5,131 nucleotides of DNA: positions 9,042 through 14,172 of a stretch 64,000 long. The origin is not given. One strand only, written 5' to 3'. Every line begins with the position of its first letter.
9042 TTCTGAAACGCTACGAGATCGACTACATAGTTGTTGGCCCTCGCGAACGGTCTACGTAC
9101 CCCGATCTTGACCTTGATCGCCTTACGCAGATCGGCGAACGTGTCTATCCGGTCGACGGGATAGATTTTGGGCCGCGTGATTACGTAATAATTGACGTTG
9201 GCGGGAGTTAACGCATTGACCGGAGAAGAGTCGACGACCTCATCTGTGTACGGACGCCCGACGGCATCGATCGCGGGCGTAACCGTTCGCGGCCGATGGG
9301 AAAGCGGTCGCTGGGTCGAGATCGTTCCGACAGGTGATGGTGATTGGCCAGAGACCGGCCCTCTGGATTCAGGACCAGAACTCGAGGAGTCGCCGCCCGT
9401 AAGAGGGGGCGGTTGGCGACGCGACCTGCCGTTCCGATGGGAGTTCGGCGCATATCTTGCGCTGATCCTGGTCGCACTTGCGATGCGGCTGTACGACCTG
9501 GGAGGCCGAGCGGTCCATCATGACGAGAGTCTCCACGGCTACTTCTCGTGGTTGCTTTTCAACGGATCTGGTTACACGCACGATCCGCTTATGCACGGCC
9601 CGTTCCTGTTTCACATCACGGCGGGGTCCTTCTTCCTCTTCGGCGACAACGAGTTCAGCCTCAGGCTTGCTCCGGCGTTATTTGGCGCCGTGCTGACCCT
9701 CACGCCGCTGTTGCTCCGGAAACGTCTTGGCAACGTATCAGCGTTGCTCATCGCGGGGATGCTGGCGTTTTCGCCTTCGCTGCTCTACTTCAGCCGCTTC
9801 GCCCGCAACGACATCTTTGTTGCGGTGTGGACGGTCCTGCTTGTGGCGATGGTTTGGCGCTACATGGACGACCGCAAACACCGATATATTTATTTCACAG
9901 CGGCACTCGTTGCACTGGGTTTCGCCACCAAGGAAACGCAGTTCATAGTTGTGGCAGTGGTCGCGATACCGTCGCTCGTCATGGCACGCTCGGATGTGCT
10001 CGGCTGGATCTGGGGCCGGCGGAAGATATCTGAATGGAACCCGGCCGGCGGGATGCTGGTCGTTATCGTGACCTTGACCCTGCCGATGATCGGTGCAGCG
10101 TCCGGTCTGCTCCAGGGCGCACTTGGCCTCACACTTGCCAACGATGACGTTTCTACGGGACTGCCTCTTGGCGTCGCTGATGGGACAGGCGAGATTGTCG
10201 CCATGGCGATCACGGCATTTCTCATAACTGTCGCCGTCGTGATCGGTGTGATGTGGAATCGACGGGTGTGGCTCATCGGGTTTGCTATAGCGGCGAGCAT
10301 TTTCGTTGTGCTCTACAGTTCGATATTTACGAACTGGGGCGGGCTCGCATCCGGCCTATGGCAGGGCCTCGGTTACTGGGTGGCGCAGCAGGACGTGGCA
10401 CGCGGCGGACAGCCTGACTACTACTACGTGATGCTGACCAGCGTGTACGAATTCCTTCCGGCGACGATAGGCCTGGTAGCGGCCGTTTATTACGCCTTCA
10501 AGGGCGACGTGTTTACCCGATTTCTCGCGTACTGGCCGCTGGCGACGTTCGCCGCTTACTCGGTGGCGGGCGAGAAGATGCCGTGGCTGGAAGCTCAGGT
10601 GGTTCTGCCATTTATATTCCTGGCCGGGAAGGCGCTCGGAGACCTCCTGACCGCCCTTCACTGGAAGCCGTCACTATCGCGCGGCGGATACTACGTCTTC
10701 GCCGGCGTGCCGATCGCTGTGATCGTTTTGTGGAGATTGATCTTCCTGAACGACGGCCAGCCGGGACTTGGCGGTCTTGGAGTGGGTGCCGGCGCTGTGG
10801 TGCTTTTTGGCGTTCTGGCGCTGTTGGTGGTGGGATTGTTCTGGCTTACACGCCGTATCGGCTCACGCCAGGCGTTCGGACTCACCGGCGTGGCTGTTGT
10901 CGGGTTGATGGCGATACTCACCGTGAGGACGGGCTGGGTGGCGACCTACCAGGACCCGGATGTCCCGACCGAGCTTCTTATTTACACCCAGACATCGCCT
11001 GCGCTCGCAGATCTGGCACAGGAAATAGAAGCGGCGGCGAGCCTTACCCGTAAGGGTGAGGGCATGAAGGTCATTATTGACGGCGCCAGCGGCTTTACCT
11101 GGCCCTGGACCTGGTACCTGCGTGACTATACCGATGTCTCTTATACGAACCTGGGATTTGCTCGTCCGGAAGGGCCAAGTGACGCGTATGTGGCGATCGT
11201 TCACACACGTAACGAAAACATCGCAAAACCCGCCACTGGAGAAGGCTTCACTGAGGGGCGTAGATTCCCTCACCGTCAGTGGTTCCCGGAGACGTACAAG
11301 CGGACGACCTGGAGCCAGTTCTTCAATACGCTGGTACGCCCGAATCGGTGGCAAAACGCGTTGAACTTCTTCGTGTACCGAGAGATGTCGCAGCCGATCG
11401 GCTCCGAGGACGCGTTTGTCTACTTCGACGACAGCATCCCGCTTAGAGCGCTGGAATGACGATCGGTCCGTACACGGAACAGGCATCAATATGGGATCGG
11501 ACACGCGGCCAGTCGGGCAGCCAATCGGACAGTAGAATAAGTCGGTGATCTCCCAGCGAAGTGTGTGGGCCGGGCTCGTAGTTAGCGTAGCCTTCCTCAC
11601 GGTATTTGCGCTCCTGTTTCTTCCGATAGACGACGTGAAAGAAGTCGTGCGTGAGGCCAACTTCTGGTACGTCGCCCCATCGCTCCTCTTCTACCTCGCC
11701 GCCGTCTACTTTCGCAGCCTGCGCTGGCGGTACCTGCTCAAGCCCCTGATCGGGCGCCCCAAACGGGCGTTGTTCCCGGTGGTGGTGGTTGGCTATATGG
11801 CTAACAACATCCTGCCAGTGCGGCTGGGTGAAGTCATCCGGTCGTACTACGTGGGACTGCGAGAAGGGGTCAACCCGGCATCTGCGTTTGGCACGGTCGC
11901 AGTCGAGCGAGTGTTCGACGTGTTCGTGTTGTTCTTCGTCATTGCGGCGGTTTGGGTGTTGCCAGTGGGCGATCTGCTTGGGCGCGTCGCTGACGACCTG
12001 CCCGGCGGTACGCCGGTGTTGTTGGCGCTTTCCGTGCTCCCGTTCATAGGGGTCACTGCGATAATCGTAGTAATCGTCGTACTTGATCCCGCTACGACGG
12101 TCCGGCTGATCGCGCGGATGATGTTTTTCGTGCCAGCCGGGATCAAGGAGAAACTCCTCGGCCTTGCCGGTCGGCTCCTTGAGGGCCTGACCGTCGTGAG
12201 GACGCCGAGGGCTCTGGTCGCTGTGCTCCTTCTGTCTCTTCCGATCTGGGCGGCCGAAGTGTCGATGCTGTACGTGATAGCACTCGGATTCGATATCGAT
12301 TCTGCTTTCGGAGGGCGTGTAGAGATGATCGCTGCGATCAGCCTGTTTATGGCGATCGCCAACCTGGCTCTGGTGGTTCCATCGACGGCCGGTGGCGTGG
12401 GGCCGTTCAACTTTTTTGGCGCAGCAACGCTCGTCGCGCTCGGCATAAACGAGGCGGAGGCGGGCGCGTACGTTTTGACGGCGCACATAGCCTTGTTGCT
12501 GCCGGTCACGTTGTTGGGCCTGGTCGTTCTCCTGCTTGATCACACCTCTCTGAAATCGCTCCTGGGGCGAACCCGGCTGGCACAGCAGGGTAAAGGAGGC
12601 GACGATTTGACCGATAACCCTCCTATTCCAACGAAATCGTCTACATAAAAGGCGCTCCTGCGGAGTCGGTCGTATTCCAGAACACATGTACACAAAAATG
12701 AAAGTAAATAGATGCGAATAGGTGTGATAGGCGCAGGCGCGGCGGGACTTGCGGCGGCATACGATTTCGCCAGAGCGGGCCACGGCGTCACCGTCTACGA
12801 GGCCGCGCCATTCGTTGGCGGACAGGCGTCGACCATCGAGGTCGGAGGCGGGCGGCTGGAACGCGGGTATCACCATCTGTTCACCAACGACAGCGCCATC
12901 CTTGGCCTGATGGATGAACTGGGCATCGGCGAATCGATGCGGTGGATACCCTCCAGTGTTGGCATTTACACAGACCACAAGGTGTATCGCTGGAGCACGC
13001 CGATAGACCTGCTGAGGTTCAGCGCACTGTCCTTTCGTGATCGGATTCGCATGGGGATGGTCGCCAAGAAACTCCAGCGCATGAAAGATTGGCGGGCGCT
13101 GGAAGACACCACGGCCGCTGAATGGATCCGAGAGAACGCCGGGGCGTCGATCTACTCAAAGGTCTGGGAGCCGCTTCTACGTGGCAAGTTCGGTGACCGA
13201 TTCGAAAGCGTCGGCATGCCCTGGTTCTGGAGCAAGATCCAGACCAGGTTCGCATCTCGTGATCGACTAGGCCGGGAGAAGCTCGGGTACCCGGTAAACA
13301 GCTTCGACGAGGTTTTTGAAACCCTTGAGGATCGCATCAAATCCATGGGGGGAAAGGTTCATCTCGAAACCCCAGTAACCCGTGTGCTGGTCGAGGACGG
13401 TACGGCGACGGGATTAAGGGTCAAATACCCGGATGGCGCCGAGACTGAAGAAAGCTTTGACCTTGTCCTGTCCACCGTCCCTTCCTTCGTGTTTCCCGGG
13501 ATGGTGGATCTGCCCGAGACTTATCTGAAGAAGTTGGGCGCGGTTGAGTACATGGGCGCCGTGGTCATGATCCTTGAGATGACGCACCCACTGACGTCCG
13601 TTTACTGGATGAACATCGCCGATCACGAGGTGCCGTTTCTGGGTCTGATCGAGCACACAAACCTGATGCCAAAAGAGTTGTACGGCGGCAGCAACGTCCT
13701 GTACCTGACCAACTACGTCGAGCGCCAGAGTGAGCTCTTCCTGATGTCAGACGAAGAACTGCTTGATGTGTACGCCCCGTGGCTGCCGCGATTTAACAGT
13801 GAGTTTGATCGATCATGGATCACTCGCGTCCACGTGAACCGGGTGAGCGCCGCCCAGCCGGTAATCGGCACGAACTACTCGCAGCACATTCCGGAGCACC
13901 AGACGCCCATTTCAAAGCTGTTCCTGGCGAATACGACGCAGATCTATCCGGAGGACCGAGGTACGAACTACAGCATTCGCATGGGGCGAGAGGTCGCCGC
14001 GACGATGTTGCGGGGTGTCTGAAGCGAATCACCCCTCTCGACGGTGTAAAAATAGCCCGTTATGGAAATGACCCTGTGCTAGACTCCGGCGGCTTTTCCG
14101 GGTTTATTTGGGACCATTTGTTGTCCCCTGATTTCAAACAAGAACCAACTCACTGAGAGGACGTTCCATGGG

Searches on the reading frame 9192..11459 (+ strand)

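Call 11: search_protein_families(library=pfam, proteins=[window:9192-11459:+], max_evalue=0.00001)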
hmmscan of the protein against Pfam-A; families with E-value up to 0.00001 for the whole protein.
window:9192-11459:+ (755 aa): 2 families
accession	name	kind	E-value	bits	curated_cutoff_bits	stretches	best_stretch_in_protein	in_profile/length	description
PF13231.12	PMT_2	-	2.4e-13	51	26.1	1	135-265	2-132/160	Dolichyl-phosphate-mannose-protein mannosyltransferase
PF02366.24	PMT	-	2.6e-12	47.3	22.7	1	115-257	45-192/245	Dolichyl-phosphate-mannose-protein mannosyltransferase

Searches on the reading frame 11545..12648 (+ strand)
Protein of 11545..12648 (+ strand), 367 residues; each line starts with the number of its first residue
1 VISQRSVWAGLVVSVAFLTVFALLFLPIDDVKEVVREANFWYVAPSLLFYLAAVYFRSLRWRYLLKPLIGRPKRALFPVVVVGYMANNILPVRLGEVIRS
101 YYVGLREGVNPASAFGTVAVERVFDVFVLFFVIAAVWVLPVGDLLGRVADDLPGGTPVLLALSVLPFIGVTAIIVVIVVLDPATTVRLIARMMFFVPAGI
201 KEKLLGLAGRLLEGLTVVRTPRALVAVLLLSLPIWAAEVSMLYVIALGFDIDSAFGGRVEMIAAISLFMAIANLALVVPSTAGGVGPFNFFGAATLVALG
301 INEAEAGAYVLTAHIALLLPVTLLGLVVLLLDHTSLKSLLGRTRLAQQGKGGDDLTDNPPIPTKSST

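Call 80: search_protein_families(library=pfam, proteins=[window:11545-12648:+], max_evalue=0.001)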
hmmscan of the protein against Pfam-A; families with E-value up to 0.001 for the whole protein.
window:11545-12648:+ (367 aa): 1 family
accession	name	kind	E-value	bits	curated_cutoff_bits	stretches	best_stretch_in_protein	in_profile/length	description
PF03706.18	LPG_synthase_TM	-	3.1e-43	148.8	33.4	1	7-325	1-302/302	Lysylphosphatidylglycerol synthase TM region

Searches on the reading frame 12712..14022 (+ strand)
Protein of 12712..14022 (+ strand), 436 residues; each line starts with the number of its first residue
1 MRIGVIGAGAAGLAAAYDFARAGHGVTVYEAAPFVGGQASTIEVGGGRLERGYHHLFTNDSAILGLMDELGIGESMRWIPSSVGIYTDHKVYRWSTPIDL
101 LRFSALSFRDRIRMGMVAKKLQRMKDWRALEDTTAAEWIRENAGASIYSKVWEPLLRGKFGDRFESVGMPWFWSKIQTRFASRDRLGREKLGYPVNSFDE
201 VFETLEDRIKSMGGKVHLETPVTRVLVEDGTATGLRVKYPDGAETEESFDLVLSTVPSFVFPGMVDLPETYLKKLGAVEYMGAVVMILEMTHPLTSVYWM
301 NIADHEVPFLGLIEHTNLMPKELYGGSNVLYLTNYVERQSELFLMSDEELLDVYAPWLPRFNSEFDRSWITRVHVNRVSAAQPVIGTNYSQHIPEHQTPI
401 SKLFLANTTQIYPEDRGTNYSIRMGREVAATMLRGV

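Call 11: search_protein_families(library=pfam, proteins=[window:12712-14022:+], max_evalue=0.00001)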
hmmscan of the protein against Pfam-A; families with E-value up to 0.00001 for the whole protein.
window:12712-14022:+ (436 aa): 6 families
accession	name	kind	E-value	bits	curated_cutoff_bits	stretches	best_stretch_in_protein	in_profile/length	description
PF01593.30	Amino_oxidase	-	4.9e-31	108.9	19.8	1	11-411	2-421/443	Flavin containing amine oxidoreductase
PF13450.12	NAD_binding_8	-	4.8e-14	52.8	21.9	1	5-70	1-68/68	NAD(P)-binding Rossmann-like domain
PF01266.30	DAO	-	3.2e-10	40.5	27.9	1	3-40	2-39/353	FAD dependent oxidoreductase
PF00890.30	FAD_binding_2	-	7.6e-08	32.4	20.4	0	5-39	4-38/414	FAD binding domain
PF03486.20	HI0933_like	-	2.5e-06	27.6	50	0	3-49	3-47/244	HI0933-like protein Rossmann domain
PF12831.13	FAD_oxidored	-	2.8e-06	27.3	27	0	5-41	4-40/416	FAD dependent oxidoreductase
